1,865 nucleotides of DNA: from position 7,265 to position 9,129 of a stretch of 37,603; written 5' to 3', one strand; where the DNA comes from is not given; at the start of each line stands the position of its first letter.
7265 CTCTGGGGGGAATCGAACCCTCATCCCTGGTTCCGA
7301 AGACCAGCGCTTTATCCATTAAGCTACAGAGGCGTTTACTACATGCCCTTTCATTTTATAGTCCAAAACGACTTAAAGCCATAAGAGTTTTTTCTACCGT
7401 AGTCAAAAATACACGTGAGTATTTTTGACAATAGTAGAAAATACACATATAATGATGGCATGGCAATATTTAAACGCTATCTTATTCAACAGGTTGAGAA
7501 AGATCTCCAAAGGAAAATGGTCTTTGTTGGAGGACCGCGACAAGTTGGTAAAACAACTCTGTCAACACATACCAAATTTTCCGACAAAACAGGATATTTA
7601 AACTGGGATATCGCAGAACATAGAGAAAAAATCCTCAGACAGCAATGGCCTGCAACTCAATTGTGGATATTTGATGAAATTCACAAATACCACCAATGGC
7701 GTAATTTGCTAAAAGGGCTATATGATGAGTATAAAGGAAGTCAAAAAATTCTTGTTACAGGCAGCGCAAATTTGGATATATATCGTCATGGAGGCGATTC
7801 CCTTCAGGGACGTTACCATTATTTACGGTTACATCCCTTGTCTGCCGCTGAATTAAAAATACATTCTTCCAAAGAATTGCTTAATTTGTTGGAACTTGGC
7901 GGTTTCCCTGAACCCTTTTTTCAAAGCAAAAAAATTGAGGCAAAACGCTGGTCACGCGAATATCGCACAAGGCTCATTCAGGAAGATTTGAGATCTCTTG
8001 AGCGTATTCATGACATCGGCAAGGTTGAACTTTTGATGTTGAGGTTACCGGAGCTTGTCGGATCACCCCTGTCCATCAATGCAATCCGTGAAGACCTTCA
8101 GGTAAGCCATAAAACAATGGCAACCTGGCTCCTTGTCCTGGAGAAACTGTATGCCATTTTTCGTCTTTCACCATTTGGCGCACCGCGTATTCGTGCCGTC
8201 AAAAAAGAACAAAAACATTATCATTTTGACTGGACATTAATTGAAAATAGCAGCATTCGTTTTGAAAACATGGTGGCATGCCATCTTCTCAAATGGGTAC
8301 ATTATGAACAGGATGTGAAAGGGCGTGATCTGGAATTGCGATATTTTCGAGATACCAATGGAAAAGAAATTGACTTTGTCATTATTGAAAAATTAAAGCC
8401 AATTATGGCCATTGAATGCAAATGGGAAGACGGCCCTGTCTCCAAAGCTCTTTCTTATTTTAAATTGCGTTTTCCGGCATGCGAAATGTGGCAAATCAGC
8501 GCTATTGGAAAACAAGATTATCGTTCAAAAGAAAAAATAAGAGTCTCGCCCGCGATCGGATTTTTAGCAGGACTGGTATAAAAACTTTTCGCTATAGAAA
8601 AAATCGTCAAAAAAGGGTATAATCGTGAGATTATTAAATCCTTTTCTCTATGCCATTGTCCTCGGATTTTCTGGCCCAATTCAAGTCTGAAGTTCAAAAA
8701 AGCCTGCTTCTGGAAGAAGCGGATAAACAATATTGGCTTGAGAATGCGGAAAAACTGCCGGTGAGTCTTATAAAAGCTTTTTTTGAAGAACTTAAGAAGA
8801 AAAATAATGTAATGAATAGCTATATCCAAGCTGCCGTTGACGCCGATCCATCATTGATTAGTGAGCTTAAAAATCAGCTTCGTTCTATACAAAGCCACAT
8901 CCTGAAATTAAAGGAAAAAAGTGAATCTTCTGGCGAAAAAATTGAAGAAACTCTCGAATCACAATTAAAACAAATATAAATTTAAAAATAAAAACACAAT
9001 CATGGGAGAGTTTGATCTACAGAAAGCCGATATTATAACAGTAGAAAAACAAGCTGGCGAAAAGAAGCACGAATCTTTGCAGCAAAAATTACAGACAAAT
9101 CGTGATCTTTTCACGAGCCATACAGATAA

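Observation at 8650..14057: Three-gene Fic operon: small coiled-coil protein, 1389-aa giant Fic protein, and a paralogous stand-alone Fic protein (polymorphic-toxin-like layout)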

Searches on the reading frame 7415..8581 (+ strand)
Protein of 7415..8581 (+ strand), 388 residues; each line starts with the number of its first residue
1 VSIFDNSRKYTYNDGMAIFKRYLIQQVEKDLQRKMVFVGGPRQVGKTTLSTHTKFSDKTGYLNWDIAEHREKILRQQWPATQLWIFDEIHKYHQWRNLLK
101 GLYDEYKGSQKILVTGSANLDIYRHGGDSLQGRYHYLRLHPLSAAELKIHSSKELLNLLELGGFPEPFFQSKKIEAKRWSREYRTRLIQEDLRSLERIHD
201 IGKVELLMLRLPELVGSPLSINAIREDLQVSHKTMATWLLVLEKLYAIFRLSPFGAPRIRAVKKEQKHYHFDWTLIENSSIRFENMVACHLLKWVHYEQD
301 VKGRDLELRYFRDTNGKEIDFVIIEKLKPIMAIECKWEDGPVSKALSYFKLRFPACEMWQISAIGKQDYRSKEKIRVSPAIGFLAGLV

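Call 4: search_protein_families(library=pfam, proteins=[window:7415-8581:+], max_evalue=0.1)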
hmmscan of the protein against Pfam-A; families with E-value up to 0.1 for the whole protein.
window:7415-8581:+ (388 aa): 4 families
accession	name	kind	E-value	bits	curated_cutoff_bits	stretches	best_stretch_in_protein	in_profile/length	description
PF13635.12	DUF4143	-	1.4e-24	87.1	28.1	1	189-337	1-159/160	Domain of unknown function (DUF4143)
PF13173.12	AAA_14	-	8.7e-23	81.2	27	1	33-147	2-128/129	AAA domain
PF03008.20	DUF234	-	0.0014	19.5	22.5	1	279-339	32-91/100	Archaea bacterial proteins of unknown function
PF00931.28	NB-ARC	-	0.026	14.2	23.5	0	27-52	12-37/248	NB-ARC domain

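Call 53: search_protein_families(library=padloc, proteins=[window:7415-8581:+], max_evalue=0.01)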
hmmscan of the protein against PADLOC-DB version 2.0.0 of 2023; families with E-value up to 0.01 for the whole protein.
window:7415-8581:+ (388 aa): 7 families
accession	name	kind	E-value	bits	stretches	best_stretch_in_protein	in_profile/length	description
PDLC04790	PDC-S01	-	3.8e-46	155.6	2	152-341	171-371/422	-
PDLC04789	PDC-S01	-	6.2e-43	145.2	1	19-361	2-364/375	-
PDLC04787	PDC-S01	-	2.4e-27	93.8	1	19-333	11-353/412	-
PDLC04791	PDC-S01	-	1.4e-22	78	1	19-362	2-376/395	-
PDLC04786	PDC-S01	-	1.1e-13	48.7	2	300-379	354-425/439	-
PDLC04792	PDC-S01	-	1.9e-06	24.8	0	25-70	11-56/452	-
PDLC04788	PDC-S01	-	9.9e-06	22.7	1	23-94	6-98/448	-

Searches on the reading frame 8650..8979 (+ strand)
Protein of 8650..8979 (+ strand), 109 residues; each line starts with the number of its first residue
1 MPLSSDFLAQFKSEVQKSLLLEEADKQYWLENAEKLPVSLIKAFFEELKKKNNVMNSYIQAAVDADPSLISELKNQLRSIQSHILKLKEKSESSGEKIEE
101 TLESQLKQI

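Call 4: search_protein_families(library=pfam, proteins=[window:8650-8979:+], max_evalue=0.1)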
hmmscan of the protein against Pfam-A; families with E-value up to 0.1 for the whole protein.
window:8650-8979:+ (109 aa): 7 families
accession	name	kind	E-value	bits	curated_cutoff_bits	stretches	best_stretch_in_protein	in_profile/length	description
PF23338.1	PTHB1_hp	-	0.0055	17.5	27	1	59-109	17-68/104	PTHB1 hairpin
PF03127.19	GAT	-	0.017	15.7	31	1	57-103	9-59/77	GAT domain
PF01519.22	DUF16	-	0.021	15.7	40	1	45-104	25-87/104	Protein of unknown function DUF16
PF08702.15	Fib_alpha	-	0.024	15.2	29.9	1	28-93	64-127/143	Fibrinogen alpha/beta chain family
PF01159.24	Ribosomal_L6e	-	0.052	14.5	21.4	1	15-76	26-87/111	Ribosomal protein L6e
PF24850.1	CC_BshC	-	0.054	13.8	27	1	8-109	12-111/159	Bacillithiol biosynthesis BshC, C-terminal coiled-coil domain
PF12097.14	DUF3573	-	0.096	12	26.6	1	44-102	20-77/383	Protein of unknown function (DUF3573)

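Call 53: search_protein_families(library=padloc, proteins=[window:8650-8979:+], max_evalue=0.01)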
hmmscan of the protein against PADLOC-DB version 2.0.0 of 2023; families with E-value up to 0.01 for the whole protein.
window:8650-8979:+ (109 aa): 0 families

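Call 54: search_protein_families(library=ncbifam, proteins=[window:8650-8979:+], max_evalue=0.01)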
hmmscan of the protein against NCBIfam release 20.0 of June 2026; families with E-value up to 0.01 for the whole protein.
window:8650-8979:+ (109 aa): 0 families

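Call 55: search_protein_families(library=phrogs, proteins=[window:8650-8979:+], max_evalue=0.01)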
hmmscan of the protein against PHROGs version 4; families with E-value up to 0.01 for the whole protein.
window:8650-8979:+ (109 aa): 0 families
